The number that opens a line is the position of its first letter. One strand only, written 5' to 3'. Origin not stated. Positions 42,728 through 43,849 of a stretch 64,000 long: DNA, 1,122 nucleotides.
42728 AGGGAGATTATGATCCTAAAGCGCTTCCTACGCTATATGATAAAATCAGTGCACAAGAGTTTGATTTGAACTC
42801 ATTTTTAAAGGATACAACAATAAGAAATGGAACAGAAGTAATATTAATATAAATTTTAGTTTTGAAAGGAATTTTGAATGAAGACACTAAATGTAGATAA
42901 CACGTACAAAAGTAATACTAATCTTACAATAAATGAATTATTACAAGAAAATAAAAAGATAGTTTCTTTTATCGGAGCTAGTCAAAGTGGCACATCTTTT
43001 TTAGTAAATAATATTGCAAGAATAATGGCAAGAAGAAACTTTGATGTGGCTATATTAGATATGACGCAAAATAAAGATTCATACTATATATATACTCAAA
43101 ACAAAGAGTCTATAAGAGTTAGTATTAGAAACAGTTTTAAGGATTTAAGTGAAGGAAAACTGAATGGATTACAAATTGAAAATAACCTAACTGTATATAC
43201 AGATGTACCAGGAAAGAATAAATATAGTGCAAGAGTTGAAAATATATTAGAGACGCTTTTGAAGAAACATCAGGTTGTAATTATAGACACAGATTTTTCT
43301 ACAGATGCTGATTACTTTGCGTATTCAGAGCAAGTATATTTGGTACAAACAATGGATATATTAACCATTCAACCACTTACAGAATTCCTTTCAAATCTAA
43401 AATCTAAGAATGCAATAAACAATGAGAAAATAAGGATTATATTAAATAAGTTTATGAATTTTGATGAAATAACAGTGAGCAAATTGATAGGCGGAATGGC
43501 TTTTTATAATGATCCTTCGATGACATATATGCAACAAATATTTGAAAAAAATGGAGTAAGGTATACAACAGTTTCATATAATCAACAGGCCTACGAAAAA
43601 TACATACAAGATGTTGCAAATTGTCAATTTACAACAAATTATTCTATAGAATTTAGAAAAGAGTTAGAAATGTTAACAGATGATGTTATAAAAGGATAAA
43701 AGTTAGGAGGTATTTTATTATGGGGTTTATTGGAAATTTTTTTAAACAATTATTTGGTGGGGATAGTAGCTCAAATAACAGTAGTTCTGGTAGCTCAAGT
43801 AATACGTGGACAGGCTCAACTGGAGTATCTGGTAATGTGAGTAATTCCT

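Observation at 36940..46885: Minimal, atypical type VIIb-like secretion locus without EssA, EssB or EsaA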

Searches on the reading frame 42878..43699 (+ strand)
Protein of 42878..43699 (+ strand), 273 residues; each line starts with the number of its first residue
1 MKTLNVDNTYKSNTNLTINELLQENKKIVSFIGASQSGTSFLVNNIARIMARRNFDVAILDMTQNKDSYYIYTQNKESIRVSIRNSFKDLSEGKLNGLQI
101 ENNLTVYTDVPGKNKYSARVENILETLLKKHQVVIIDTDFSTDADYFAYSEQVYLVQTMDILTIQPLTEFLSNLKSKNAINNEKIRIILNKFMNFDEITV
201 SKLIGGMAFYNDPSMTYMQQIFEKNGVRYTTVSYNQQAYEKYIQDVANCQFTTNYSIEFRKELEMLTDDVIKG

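Call 3: search_protein_families(library=pfam, proteins=[window:42878-43699:+], max_evalue=1)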
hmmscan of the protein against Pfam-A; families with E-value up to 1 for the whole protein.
window:42878-43699:+ (273 aa): 7 families
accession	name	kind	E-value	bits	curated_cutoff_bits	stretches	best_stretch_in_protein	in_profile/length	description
PF01656.29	CbiA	-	1.9e-05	25.1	25.4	1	33-194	6-85/125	CobQ/CobB/MinD/ParA nucleotide binding domain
PF09140.17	MipZ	-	0.013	15.2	20.7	1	37-142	12-111/262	ATPase MipZ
PF13889.11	Chromosome_seg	-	0.02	15.5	22.9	1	69-118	18-54/55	Chromosome segregation during meiosis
PF00931.28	NB-ARC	-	0.054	13.2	23.5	1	17-137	8-107/248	NB-ARC domain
PF23024.1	AMP-dom_DIP2-like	-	0.084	13.4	27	1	83-135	20-72/110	Disco-interacting protein 2-like, AMP domain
PF03205.20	MobB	-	0.14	12.5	26.6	1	28-80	1-51/133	Molybdopterin guanine dinucleotide synthesis protein B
PF13401.12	AAA_22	-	0.16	12.7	27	1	25-137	4-91/130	AAA domain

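Call 4: search_protein_families(library=ncbifam, proteins=[window:42878-43699:+], max_evalue=1)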
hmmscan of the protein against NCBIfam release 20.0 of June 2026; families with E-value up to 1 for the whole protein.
window:42878-43699:+ (273 aa): 5 families
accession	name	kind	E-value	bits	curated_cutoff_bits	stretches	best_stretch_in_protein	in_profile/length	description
NF053645.1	pMurC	equivalog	0.00017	20.5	560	1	44-136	12-107/492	pseudomurein biosynthesis peptide ligase pMurC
NF003684.0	PRK05305.2-4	equivalog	0.03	13.9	317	0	19-54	126-161/228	phosphatidylserine decarboxylase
TIGR03420.1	DnaA_homol_Hda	equivalog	0.033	13.7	194.8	1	22-77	34-89/226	DnaA regulatory inactivator Hda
TIGR00972.1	3a0107s01c2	equivalog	0.075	12.4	343.2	1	2-130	3-127/248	phosphate ABC transporter ATP-binding protein PstB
NF011056.0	PRK14489.1-1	equivalog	0.084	12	379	1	5-65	182-242/363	bifunctional molybdenum cofactor guanylyltransferase MobA/molybdopterin-guanine dinucleotide biosynthesis adaptor protein MobB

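Call 6: find_related_loci(query=window:42878-43699:+, collection=genome_contigs, flank=10000)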
Query window:42878-43699:+ (273 aa) in genome_contigs; peptide patterns used: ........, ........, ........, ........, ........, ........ (x = any residue, [..] = any of these).
36 stretches matched a pattern; 4 encode a relative of the query (tblastn E <= 1e-3); 4 distinct loci.
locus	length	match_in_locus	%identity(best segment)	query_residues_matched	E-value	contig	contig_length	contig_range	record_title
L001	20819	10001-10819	100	1-273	0e+0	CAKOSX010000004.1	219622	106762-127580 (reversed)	MAG: uncultured Clostridia bacterium isolate REFINED_METABAT215_TOP10_CONTIGS_1500_ASSEMBLY_K77_MERGED__Hadza_PheChl_Fib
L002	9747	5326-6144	79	1-273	9e-150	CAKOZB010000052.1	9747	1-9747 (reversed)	MAG: uncultured Clostridia bacterium isolate REFINED_METABAT215_TOP10_CONTIGS_1500_ASSEMBLY_K77_MERGED__Hadza_MoBio_hadz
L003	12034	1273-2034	45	14-266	2e-73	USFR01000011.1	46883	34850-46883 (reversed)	uncultured Clostridium sp. isolate UMGS1672 genome assembly, contig: NODE_471_length_46883_cov_16.426262, whole genome s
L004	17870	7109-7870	45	14-266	6e-73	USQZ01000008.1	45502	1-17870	uncultured Clostridium sp. isolate UMGS1994 genome assembly, contig: NODE_205_length_45502_cov_9.427377, whole genome sh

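Call 16: find_homologous_proteins(query=window:42878-43699:+, max_evalue=0.00001)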
Query window:42878-43699:+ (273 aa): 225 proteins with E <= 0.00001 among 697 candidates; the best 120 are listed.
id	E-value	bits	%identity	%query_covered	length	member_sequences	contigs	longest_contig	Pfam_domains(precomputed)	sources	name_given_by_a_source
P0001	1.3e-164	564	98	100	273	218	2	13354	PF01656.30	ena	-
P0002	5.6e-162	555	99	97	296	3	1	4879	PF01656.30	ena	-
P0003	1.4e-161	554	98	98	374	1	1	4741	-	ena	-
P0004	1.8e-157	540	94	100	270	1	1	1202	-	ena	-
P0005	8.7e-148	508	84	100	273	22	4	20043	-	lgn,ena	-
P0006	2.0e-145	501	90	100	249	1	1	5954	-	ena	-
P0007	9.3e-145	498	90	100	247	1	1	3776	PF01656.30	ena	-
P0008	2.3e-138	478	79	100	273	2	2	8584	-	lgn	-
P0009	1.6e-137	475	78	100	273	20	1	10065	-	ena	-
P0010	5.3e-136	470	78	100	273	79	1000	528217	-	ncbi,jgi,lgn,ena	jgi:hypothetical protein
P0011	8.6e-131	453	74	100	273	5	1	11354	-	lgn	-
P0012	1.8e-125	435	72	100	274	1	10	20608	-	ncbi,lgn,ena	-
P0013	8.2e-125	433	72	100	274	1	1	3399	-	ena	-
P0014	2.1e-124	432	72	100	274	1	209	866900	-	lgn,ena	-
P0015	2.9e-124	431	72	100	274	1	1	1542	-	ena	-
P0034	7.3e-105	368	61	100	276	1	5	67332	-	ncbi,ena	-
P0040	2.5e-95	337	58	100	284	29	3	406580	-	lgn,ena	-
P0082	1.3e-73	266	46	95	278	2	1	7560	-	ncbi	-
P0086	4.9e-73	264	47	94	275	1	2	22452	PF01656.30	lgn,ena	-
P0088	6.7e-73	263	47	95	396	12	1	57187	-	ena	-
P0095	2.1e-71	258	49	86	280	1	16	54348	-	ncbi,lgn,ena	-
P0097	2.6e-71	258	47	97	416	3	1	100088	-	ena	-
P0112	3.0e-68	248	49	85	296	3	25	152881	-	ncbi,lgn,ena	-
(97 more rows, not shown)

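Call 17: find_encoding_contigs(protein=P0034, flank=10000, max_places=2)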
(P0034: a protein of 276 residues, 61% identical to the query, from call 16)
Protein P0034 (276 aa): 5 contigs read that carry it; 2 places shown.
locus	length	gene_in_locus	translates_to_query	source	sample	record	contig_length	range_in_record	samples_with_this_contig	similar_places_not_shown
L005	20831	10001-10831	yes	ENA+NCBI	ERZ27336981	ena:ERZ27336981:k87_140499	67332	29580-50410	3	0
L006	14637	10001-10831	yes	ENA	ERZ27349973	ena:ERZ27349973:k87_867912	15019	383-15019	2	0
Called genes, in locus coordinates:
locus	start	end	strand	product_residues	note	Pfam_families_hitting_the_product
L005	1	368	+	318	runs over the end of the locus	PF00056:Ldh_1_N, PF02866:Ldh_1_C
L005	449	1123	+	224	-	PF03006:HlyIII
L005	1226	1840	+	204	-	PF06013:WXG100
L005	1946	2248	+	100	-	PF13780:DUF4176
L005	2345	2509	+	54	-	-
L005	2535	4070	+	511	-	-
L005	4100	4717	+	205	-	PF06013:WXG100 (faint)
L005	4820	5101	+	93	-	PF13780:DUF4176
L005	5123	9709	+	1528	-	PF00498:FHA, PF01580:FtsK_SpoIIIE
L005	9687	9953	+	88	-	-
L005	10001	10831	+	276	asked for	-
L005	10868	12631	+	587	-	-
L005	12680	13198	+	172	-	-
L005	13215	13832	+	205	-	-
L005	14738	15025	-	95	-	-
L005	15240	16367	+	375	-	PF01663:Phosphodiest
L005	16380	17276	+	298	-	-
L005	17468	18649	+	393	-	PF01053:Cys_Met_Meta_PP, PF00155:Aminotran_1_2 (weak), PF00266:Aminotran_5 (weak), PF06838:Met_gamma_lyase (weak)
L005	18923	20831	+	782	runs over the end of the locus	PF01678:DAP_epimerase, PF01225:Mur_ligase (weak), PF08245:Mur_ligase_M, PF02875:Mur_ligase_C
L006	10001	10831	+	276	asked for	-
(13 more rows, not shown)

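Call 18: find_encoding_contigs(protein=P0040, flank=10000, max_places=2)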
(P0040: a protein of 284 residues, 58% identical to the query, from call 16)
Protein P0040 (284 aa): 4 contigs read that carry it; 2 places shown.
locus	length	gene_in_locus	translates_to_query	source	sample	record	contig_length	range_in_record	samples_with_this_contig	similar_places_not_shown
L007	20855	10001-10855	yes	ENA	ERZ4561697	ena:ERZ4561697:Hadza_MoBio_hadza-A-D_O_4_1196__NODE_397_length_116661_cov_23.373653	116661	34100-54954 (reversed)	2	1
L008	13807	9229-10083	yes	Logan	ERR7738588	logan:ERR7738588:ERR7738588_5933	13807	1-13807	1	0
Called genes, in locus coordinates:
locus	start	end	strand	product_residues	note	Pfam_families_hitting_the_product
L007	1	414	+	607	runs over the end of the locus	PF16927:HisKA_7TM, PF00989:PAS (weak), PF08448:PAS_4 (weak), PF13426:PAS_9 (weak), PF00512:HisKA (faint), PF02518:HATPase_c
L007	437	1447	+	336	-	PF00579:tRNA-synt_1b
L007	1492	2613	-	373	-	PF02492:cobW, PF07683:CobW_C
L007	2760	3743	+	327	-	PF04607:RelA_SpoT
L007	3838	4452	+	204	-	PF06013:WXG100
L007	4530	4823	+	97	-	PF13780:DUF4176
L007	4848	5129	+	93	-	PF13780:DUF4176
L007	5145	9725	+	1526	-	PF00498:FHA, PF01580:FtsK_SpoIIIE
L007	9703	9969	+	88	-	-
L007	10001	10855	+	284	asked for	-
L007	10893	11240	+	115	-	-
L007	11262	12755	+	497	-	-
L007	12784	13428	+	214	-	-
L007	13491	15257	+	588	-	PF03717:PBP_dimer, PF00905:Transpeptidase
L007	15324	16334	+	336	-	PF01820:Dala_Dala_lig_N, PF02222:ATP-grasp, PF07478:Dala_Dala_lig_C, PF08443:RimK (weak), PF02786:CPSase_L_D2, PF13535:ATP-grasp_4 (faint)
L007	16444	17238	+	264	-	PF00575:S1 (faint)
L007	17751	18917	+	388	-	PF03486:HI0933_like, PF01134:GIDA (faint), PF22780:HI0933_like_1st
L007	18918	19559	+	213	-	PF01205:Impact_N, PF09186:DUF1949 (weak)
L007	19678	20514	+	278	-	PF00072:Response_reg, PF08769:Spo0A_C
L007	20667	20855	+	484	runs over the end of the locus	PF02324:Glyco_hydro_70 (weak), PF00128:Alpha-amylase, PF09154:Alpha-amy_C_pro (weak)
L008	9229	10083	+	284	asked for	-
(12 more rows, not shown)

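Call 19: find_encoding_contigs(protein=P0095, flank=10000, max_places=2)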
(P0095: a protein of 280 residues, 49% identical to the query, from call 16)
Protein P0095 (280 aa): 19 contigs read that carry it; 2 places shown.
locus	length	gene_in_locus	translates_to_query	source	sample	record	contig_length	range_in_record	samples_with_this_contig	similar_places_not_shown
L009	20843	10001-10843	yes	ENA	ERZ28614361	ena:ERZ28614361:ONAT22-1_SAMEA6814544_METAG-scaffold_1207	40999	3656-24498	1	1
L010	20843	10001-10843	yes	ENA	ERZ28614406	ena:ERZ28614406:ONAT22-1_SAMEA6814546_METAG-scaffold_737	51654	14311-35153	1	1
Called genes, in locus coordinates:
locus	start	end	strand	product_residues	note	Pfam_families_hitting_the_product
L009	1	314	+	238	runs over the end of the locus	-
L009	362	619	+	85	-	PF13780:DUF4176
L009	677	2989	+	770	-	-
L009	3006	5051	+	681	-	-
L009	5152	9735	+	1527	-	PF00498:FHA, PF01580:FtsK_SpoIIIE, PF13555:AAA_29 (faint), PF01580:FtsK_SpoIIIE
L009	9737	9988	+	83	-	-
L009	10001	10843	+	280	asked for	-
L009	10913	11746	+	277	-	-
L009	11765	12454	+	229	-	PF06541:ABC_trans_CmpB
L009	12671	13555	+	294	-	PF01551:Peptidase_M23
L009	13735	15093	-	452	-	PF00089:Trypsin, PF13365:Trypsin_2, PF00595:PDZ, PF13180:PDZ_2, PF17820:PDZ_6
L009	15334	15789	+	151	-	-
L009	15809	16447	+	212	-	PF01351:RNase_HII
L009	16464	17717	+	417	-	PF02885:Glycos_trans_3N, PF00591:Glycos_transf_3, PF07831:PYNP_C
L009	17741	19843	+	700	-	PF03477:ATP-cone, PF13597:NRDD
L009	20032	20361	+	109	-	PF12844:HTH_19, PF01381:HTH_3, PF13560:HTH_31 (weak)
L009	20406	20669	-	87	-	-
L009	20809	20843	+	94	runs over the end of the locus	PF02583:Trns_repr_metal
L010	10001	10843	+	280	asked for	-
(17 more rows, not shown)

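Call 23: list_cluster_members(proteins=[L005:5123-9709:+, L007:5145-9725:+, L009:5152-9735:+, L002:477-5054:+, P0010, P0012, P0034, P0095, P0112, P0082])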
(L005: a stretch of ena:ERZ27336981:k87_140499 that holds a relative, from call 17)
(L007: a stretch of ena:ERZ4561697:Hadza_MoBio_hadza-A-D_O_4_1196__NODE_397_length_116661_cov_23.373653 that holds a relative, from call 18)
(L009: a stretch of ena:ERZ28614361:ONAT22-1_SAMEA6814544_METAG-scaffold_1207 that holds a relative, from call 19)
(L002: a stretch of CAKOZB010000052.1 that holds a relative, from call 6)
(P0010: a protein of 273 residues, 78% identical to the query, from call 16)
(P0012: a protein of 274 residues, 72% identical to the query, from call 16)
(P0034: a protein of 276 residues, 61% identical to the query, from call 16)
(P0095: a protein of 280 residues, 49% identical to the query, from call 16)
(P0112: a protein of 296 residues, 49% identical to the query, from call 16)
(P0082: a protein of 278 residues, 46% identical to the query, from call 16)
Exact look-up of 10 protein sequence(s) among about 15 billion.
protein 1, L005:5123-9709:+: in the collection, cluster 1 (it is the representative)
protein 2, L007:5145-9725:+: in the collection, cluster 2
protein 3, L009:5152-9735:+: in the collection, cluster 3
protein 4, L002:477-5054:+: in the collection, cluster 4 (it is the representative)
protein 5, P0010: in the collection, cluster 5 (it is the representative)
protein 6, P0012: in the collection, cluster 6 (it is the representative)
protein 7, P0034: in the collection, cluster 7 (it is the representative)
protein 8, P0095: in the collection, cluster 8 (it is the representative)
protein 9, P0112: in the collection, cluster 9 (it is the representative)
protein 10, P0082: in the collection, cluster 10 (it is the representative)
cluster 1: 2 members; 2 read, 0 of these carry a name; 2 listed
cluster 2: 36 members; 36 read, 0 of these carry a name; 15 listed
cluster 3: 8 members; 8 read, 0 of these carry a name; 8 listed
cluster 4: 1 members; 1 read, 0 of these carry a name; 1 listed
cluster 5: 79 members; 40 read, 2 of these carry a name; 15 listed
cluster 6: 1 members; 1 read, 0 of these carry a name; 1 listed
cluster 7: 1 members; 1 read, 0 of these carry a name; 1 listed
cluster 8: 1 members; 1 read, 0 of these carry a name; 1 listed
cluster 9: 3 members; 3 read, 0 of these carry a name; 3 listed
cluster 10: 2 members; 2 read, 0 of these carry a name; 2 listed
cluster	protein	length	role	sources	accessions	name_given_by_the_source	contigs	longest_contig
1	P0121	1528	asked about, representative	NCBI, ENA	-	-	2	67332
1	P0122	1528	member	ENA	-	-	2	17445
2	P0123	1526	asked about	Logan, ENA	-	-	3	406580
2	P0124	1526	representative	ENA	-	-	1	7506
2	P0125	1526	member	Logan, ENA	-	-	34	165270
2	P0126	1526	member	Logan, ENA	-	-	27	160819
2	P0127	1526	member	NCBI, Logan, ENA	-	-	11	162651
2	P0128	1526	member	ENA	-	-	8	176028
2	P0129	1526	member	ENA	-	-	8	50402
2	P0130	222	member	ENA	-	-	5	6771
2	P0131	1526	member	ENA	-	-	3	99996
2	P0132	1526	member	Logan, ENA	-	-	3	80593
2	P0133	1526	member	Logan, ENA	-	-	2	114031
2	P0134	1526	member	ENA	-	-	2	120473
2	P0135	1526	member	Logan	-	-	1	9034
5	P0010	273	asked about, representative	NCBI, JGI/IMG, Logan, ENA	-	hypothetical protein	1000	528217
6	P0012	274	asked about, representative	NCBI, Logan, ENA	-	-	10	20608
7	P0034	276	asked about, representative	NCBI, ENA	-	-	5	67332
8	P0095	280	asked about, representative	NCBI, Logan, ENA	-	-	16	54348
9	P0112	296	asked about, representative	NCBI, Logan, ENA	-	-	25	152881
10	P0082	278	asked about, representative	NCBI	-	-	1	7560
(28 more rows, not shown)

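Call 33: search_solved_structures(query=A1, max_evalue=1, show_alignments=2)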
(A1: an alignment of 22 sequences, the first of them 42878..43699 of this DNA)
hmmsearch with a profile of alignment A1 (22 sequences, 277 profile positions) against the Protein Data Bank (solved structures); distinct sequences matched with E-value up to 1: 2.
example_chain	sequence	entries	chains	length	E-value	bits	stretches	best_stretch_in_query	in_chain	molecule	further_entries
4dzz_A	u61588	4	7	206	0.53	12.6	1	30-65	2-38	Plasmid partitioning protein ParF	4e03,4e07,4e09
5u1g_D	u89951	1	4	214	0.56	12.5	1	30-65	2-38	ParA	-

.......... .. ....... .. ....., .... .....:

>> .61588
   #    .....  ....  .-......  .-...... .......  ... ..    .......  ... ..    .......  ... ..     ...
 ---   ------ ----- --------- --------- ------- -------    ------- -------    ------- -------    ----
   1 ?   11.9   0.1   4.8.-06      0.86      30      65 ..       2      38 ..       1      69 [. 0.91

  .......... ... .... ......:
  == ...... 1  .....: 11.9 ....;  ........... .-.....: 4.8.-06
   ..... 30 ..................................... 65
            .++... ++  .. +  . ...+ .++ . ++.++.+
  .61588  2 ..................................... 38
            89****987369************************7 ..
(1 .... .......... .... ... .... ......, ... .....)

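Call 45: predict_structure(alignment_id=A1)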
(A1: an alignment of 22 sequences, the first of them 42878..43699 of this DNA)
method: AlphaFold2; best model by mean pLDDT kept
length: 273 residues; sequences in the alignment: 22
mean_pLDDT: 76.7   pTM: 0.81
mean pLDDT of the five models: 76.7, 75.3, 73.1, 72.8, 70.8
residues with pLDDT >= 90: 57; 70-90: 135; 50-70: 63; < 50: 18
segments of 3 or more residues with pLDDT < 50: 1-13, 68-70
pLDDT, mean of each block of 10 residues (from residue 1): 31 66 90 81 90 94 64 55 80 87 86 63 93 93 89 81 73 85 84 58 63 71 75 78 71 81 90 74
secondary structure, 60 per line:
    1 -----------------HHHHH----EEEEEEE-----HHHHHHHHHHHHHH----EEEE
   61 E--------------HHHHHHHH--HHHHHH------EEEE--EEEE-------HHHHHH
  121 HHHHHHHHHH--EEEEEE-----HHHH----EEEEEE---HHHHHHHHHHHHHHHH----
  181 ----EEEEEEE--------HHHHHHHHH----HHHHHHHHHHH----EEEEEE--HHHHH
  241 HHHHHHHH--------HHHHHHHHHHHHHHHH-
elements in order: H18-22 E27-33 H39-52 E57-61 H76-83 H86-91 E98-101 E104-107 H115-130 E133-138 H144-147 E152-157 H161-176 E185-191 H200-208 H213-223 E228-233 H236-248 H257-272

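Call 48: fold_search(model_id=the predicted structure, library=pdb)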
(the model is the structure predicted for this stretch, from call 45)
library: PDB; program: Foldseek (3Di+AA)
matches with E <= 10: 1903; with E <= 0.001: 363
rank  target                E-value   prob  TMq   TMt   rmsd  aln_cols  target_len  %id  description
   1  5tvk_B                4.0e-09  1.00  0.60  0.66   5.7       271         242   16  Crystal Structure of putative plasmid partition protein (BB_S35) from Borrelia burgdorferi B31 bound to AMPPNP (released 2016-11-23)
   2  3ea0_A                1.5e-08  1.00  0.65  0.73   4.3       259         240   15  Crystal Structure of ParA Family ATPase from Chlorobium tepidum TLS (released 2008-09-23)
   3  3k9h_A                1.9e-08  1.00  0.52  0.60   8.3       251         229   15  Crystal structure of a plasmid partition protein from borrelia burgdorferi at 2.25A resolution (released 2009-11-03)
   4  4rz2_B                2.9e-08  1.00  0.54  0.57   9.2       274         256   12  Crystal structure of the MinD-like ATPase FlhG (released 2015-03-04)
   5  5tvk_A                3.9e-08  1.00  0.55  0.62   6.3       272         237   15  Crystal Structure of putative plasmid partition protein (BB_S35) from Borrelia burgdorferi B31 bound to AMPPNP (released 2016-11-23)
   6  4rz2_A                3.9e-08  1.00  0.56  0.59   9.1       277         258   12  Crystal structure of the MinD-like ATPase FlhG (released 2015-03-04)
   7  6yay_B                5.5e-08  1.00  0.57  0.65   5.9       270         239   10  Crystal structure of a Selenium-derivatized complex of the bacterial cellulose secretion regulators BcsR and BcsQ, cry (released 2021-02-24)
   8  8q5v_A                5.5e-08  1.00  0.54  0.54   6.7       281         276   13  MgADP-bound Fe protein of the molybdenum nitrogenase from Methanothermococcus thermolithotrophicus (released 2024-05-15)
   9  4rz3_A                6.2e-08  1.00  0.62  0.69   5.1       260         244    9  Crystal structure of the MinD-like ATPase FlhG (released 2015-03-04)
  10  6yay_A                6.2e-08  1.00  0.57  0.64   5.9       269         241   10  Crystal structure of a Selenium-derivatized complex of the bacterial cellulose secretion regulators BcsR and BcsQ, cry (released 2021-02-24)
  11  3k9g                  7.0e-08  1.00  0.51  0.60   8.0       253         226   15  CRYSTAL STRUCTURE OF A PLASMID PARTITION PROTEIN FROM BORRELIA BURGDORFERI AT 2.25A RESOLUTION, iodide soak (released 2009-11-03)
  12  6yb5_A                1.2e-07  1.00  0.57  0.63   5.9       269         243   11  Orthorhombic crystal structure of a native BcsRQ complex crystallized in the presence of ADP (released 2021-02-24)
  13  6ybb_A                1.2e-07  1.00  0.56  0.62   5.9       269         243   10  Crystal structure of a native BcsE (217-523) - BcsR-BcsQ (R156E mutant) complex with c-di-GMP and ATP bound (released 2021-02-24)
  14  8q5v_D                1.2e-07  1.00  0.56  0.56   6.4       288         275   12  MgADP-bound Fe protein of the molybdenum nitrogenase from Methanothermococcus thermolithotrophicus (released 2024-05-15)
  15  3fwy_A                1.2e-07  1.00  0.63  0.64   4.8       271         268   14  Crystal structure of the L protein of Rhodobacter sphaeroides light-independent protochlorophyllide reductase (BchL) w (released 2009-03-24)
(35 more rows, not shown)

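Call 58: find_encoding_contigs(protein=P0097, flank=10000, max_places=1)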
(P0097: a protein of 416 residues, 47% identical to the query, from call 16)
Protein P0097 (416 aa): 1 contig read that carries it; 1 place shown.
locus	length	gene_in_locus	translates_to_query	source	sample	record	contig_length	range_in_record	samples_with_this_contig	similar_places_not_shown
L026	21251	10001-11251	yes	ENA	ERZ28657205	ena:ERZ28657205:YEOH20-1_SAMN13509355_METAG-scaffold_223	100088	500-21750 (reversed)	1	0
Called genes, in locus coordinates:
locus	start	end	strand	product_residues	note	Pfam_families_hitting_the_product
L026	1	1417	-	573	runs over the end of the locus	PF05833:NFACT_N, PF05670:NFACT-R_1, PF18297:NFACT-R_2 (weak)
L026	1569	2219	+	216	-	PF04542:Sigma70_r2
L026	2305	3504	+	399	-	PF01926:MMR_HSR1, PF02421:FeoB_N, PF06071:YchF-GTPase_C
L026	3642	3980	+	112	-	-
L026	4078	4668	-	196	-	PF04203:Sortase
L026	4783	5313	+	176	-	PF00719:Pyrophosphatase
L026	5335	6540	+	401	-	PF21033:RMD1-3 (faint), PF13174:TPR_6 (faint), PF23914:TPR_CcmH_CycH (weak), PF13424:TPR_12 (weak), PF13414:TPR_11 (weak), PF00515:TPR_1 (weak), PF07719:TPR_2 (weak), PF13181:TPR_8 (weak), +11 more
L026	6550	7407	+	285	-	PF16924:DpaA_N, PF01262:AlaDh_PNT_C (faint), PF00670:AdoHcyase_NAD (weak), PF02826:2-Hacid_dh_C, PF01488:Shikimate_DH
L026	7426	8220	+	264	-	PF02673:BacA, PF01925:TauE (weak)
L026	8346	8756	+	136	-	-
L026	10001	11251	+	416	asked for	-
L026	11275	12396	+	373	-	PF00990:GGDEF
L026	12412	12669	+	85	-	PF06135:IreB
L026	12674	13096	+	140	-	PF03652:RuvX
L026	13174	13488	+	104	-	PF06949:DUF1292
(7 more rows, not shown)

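Call 59: find_encoding_contigs(protein=P0088, flank=10000, max_places=1)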
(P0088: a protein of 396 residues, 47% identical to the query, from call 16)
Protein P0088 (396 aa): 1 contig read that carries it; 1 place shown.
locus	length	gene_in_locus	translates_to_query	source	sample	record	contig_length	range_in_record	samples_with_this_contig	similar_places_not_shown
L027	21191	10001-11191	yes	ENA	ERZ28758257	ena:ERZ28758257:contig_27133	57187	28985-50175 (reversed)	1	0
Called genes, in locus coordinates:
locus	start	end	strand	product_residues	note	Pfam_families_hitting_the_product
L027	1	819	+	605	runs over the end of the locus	PF00009:GTP_EFTU, PF01926:MMR_HSR1 (weak), PF22042:EF-G_D2, PF03144:GTP_EFTU_D2, PF00679:EFG_C, PF21018:BipA_C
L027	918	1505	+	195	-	PF01135:PCMT, PF02475:TRM5-TYW2_MTfase (weak), PF01596:Methyltransf_3, PF13847:Methyltransf_31, PF13578:Methyltransf_24, PF13649:Methyltransf_25 (weak)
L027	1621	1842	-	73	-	-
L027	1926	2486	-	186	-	PF06541:ABC_trans_CmpB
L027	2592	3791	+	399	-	-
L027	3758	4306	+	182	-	-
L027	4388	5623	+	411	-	PF01136:Peptidase_U32, PF16325:Peptidase_U32_C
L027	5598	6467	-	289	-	PF04018:VCA0040-like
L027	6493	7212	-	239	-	PF04542:Sigma70_r2, PF04545:Sigma70_r4, PF01381:HTH_3 (weak)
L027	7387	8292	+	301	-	PF04204:HTS, PF00117:GATase (weak)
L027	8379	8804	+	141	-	-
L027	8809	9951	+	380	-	-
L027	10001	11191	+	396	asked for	-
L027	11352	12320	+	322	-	PF00990:GGDEF (weak)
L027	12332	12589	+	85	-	PF06135:IreB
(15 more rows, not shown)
